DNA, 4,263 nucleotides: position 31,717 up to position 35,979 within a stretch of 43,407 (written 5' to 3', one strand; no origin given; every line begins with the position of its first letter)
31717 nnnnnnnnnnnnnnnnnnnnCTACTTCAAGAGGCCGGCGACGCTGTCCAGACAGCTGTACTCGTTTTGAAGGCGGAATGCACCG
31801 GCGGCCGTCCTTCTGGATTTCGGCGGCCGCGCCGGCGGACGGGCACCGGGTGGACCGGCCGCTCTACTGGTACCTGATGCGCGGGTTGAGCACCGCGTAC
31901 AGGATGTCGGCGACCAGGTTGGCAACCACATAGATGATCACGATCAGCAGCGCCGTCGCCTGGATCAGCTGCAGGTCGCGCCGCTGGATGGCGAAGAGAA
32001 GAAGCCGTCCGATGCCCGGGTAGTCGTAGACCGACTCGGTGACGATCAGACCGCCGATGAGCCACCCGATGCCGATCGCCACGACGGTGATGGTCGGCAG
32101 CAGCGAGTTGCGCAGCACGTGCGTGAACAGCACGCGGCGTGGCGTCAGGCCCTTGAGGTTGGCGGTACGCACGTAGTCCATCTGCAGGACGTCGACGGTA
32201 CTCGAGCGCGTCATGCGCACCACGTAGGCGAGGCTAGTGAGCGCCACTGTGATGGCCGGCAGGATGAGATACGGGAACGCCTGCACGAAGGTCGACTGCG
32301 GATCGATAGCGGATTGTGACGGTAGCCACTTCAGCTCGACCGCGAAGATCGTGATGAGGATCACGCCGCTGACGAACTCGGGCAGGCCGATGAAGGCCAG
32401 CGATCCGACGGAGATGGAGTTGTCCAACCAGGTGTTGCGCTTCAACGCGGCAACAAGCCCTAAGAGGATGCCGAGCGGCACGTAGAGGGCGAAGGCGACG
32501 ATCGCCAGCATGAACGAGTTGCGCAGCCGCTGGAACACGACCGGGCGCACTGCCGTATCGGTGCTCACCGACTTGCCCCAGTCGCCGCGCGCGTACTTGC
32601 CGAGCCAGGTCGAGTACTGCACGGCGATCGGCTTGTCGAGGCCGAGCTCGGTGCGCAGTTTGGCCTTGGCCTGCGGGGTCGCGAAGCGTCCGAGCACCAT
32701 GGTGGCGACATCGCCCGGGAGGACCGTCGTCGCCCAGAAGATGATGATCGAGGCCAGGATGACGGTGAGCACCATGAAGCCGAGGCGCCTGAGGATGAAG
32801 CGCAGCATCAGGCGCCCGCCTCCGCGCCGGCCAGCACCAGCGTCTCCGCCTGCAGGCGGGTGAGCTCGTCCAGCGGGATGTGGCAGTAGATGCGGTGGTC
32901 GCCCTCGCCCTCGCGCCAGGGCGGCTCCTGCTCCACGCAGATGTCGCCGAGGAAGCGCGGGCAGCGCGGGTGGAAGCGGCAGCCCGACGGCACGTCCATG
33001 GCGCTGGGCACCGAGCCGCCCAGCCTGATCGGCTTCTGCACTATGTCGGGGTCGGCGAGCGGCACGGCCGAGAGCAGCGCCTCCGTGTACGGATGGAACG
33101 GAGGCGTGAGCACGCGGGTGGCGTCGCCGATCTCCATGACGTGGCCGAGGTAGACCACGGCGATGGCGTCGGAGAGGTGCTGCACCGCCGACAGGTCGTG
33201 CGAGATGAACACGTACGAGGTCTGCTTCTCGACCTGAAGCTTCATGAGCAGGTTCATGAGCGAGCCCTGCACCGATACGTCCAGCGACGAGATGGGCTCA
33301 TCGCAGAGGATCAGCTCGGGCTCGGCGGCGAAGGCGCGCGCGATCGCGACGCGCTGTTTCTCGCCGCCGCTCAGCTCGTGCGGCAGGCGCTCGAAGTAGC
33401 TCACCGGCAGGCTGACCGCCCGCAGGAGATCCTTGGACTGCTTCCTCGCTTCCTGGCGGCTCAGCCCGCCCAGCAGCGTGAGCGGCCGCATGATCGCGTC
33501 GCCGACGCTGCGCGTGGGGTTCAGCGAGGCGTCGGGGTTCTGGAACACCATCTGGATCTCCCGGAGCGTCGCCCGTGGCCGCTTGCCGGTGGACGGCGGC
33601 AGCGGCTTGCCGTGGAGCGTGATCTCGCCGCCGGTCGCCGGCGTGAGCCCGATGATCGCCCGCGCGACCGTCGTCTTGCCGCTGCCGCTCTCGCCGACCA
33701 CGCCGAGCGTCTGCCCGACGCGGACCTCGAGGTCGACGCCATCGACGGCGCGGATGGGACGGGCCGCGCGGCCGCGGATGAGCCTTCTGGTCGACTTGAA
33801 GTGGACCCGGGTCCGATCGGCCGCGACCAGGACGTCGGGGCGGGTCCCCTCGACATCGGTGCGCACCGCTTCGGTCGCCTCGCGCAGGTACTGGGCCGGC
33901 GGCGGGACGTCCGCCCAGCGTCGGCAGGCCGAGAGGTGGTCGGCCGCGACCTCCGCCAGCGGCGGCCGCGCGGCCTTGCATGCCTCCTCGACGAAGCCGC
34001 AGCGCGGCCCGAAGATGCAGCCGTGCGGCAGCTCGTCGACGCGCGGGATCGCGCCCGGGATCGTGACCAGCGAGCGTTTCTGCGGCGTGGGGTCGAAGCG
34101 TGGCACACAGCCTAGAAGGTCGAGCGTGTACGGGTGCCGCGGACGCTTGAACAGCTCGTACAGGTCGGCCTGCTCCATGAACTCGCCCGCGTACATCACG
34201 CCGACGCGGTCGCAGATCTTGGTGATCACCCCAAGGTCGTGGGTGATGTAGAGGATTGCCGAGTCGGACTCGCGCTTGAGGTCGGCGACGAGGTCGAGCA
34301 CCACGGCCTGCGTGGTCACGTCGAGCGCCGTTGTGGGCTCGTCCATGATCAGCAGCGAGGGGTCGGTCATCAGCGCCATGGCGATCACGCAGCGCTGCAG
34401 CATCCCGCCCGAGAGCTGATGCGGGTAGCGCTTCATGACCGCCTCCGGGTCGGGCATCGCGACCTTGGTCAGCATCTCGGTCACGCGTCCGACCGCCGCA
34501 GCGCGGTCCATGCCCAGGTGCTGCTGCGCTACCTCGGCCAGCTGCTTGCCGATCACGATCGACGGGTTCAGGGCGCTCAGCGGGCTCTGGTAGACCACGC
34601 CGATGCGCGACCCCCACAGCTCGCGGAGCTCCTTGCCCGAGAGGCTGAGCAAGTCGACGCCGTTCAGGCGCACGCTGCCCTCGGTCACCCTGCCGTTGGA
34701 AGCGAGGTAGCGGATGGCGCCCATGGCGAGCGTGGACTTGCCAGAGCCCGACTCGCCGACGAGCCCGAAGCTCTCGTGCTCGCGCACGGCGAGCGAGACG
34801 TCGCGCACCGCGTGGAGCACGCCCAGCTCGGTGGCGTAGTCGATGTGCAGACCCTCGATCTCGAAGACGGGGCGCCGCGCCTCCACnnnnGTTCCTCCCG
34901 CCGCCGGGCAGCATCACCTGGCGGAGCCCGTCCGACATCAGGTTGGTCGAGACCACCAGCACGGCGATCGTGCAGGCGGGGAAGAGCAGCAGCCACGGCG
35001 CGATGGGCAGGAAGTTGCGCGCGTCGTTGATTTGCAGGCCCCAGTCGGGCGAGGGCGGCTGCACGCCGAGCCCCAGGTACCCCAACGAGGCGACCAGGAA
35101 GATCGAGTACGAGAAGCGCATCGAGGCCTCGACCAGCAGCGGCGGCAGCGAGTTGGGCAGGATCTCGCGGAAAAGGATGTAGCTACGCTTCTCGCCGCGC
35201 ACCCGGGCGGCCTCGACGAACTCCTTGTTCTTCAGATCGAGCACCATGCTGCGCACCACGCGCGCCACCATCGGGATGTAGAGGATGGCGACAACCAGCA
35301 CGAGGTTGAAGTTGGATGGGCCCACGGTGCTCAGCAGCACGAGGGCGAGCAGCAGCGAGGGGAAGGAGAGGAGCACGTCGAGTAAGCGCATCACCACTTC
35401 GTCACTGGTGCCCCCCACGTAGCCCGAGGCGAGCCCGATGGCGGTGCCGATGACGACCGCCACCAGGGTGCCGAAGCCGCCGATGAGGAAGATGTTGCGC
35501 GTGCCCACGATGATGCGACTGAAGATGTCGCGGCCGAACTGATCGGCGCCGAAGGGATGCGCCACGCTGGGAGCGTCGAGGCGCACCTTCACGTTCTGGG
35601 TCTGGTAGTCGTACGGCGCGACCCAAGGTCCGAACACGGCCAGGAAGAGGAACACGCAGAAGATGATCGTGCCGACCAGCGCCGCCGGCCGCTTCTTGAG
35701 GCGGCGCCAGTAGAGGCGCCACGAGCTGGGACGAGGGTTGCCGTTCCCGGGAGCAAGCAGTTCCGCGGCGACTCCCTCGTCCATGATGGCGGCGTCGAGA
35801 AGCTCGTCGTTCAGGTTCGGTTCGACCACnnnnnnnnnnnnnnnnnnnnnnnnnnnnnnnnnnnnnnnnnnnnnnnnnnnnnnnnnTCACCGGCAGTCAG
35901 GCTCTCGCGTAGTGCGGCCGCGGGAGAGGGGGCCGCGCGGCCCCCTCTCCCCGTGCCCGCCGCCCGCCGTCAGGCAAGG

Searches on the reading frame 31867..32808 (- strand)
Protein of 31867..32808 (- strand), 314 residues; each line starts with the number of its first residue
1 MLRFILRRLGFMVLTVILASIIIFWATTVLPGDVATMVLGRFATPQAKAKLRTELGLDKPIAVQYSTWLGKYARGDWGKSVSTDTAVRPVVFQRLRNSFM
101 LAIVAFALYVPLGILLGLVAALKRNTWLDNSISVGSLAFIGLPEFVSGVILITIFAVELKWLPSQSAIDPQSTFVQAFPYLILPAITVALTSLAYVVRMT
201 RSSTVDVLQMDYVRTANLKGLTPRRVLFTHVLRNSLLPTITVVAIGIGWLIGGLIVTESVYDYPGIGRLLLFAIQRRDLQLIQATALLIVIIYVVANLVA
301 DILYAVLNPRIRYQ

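Call 9: search_protein_families(library=pfam, proteins=[window:31867-32808:-], max_evalue=0.0001)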
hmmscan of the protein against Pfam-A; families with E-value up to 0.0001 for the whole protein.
window:31867-32808:- (314 aa): 2 families
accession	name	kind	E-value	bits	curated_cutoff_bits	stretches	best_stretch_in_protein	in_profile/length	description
PF00528.27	BPD_transp_1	-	6.3e-41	140.6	26.4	1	113-312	1-183/184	Binding-protein-dependent transport system inner membrane component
PF19300.4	BPD_transp_1_N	-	9.7e-14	52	23.8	1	1-72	1-72/114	Binding-prot-dependent transport system membrane comp, N-term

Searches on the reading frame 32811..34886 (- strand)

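Call 10: search_protein_families(library=pfam, proteins=[window:32811-34886:-], max_evalue=0.0001)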
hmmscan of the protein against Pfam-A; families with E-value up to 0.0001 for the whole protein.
window:32811-34886:- (692 aa): 8 families
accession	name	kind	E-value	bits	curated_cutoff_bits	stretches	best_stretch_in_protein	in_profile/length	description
PF00005.33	ABC_tran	-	3.1e-57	193.5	25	2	382-532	2-136/137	ABC transporter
PF08352.17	oligo_HPY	-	2.1e-34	118.2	27.1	2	237-303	1-65/65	Oligopeptide/dipeptide transporter, C-terminal region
PF02463.25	SMC_N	-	3.7e-11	43.3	40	0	395-577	28-211/220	RecF/RecN/SMC N terminal domain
PF13304.12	AAA_21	-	5.6e-11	43.5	27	0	153-221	233-303/304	AAA domain, putative AbiEii toxin, Type IV TA system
PF13191.12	AAA_16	-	9.9e-07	29.8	32.6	0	34-83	19-64/167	AAA ATPase domain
PF13555.12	AAA_29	-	1.3e-06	28.5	27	0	31-53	16-38/61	P-loop containing region of AAA domain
PF20703.3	nSTAND1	-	9.4e-06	25.9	27.1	0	389-503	31-129/379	Novel STAND NTPase 1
PF13401.12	AAA_22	-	1.4e-05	25.9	27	0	396-454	10-64/130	AAA domain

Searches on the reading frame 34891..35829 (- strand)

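Call 10: search_protein_families(library=pfam, proteins=[window:34891-35829:-], max_evalue=0.0001)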
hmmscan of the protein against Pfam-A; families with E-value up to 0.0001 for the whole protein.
window:34891-35829:- (313 aa): 2 families
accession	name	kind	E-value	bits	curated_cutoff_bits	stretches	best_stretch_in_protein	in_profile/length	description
PF00528.27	BPD_transp_1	-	1.6e-31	109.9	26.4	1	128-301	1-177/184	Binding-protein-dependent transport system inner membrane component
PF12911.12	OppC_N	-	3e-16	59.5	23.9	1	35-87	1-53/53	N-terminal TM domain of oligopeptide transport permease C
